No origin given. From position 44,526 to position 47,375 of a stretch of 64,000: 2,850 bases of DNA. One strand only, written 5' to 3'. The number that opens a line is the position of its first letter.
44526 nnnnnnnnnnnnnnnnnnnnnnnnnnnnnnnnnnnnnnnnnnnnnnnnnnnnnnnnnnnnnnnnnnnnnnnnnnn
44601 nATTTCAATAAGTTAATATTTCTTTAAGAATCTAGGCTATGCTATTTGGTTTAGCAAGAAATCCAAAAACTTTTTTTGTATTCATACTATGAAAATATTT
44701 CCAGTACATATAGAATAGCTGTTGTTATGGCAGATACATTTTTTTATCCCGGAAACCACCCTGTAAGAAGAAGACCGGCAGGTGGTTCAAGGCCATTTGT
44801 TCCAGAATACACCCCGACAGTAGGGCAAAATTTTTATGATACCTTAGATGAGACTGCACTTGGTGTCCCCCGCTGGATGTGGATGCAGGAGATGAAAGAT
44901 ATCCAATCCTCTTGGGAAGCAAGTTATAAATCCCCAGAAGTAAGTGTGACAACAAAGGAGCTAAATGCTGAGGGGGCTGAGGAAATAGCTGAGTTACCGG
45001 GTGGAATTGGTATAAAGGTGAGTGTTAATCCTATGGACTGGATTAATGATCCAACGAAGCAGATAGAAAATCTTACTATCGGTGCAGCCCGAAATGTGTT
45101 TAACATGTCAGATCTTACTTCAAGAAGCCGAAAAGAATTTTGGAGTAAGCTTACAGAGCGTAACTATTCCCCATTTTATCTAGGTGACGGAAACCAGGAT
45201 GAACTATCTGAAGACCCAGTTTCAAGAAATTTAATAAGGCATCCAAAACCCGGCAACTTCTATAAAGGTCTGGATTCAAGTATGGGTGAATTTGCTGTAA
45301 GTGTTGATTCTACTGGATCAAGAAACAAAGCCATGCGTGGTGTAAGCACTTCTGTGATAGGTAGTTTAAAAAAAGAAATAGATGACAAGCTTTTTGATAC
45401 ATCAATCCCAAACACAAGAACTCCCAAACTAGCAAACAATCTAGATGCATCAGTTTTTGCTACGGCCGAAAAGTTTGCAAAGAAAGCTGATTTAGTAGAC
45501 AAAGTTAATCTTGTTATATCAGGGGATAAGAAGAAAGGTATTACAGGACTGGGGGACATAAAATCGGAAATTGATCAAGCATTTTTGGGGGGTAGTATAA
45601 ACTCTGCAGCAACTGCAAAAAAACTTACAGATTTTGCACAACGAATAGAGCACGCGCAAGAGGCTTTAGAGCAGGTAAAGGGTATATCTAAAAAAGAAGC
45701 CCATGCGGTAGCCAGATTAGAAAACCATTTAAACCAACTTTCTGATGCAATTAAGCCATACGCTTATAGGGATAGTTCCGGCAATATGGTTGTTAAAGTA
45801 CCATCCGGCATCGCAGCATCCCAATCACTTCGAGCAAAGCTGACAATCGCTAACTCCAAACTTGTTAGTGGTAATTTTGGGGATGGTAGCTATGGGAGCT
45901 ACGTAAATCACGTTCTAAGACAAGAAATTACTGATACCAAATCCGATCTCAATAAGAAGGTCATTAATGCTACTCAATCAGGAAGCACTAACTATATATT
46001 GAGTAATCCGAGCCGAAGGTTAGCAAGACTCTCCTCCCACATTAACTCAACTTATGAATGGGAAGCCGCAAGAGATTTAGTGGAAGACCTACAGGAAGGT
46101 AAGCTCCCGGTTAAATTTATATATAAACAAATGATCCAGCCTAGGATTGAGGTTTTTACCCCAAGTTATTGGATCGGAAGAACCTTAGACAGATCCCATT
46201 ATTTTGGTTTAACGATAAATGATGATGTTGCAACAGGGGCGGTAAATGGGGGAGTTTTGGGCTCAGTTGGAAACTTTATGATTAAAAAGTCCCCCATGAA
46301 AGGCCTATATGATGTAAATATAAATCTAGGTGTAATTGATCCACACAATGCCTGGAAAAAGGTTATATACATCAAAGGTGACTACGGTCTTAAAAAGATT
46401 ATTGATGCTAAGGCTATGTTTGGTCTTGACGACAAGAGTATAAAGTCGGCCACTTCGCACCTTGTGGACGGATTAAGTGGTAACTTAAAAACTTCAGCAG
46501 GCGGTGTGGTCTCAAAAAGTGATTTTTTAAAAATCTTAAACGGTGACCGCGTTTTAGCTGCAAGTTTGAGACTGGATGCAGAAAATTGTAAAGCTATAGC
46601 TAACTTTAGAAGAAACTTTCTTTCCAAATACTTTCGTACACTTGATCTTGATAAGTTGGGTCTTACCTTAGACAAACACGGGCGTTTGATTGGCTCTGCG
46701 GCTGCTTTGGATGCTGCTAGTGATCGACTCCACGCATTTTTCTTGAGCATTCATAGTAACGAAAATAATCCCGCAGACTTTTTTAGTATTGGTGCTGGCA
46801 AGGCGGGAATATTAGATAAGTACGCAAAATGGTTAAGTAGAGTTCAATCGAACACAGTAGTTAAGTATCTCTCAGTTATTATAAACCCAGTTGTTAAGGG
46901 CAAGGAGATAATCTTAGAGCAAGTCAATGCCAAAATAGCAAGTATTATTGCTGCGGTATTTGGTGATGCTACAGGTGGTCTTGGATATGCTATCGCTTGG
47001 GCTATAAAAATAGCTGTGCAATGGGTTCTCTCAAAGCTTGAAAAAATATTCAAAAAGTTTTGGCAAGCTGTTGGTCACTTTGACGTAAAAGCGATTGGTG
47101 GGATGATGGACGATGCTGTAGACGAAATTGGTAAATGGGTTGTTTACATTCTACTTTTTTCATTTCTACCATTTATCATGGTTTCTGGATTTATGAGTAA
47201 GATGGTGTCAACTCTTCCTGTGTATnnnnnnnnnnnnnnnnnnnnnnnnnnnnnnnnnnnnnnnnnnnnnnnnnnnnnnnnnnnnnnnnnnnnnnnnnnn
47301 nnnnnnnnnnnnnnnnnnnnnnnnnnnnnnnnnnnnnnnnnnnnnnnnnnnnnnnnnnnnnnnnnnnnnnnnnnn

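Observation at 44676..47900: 1074-aa T4SS-associated protein with a putative C-terminal CHAP-type cell-wall hydrolase domain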

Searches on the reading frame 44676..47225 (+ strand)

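Call 28: search_protein_families(library=phrogs, proteins=[window:44676-47225:+], max_evalue=1)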
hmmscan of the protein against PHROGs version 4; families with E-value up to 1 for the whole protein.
window:44676-47225:+ (850 aa): 2 families
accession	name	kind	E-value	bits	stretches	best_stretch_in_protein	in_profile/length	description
phrog_2394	-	other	0.015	16.4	1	744-783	9-48/62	Kil protein for bacterial septation inhibition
phrog_32708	-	unknown function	0.16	12.7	1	789-799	11-21/29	-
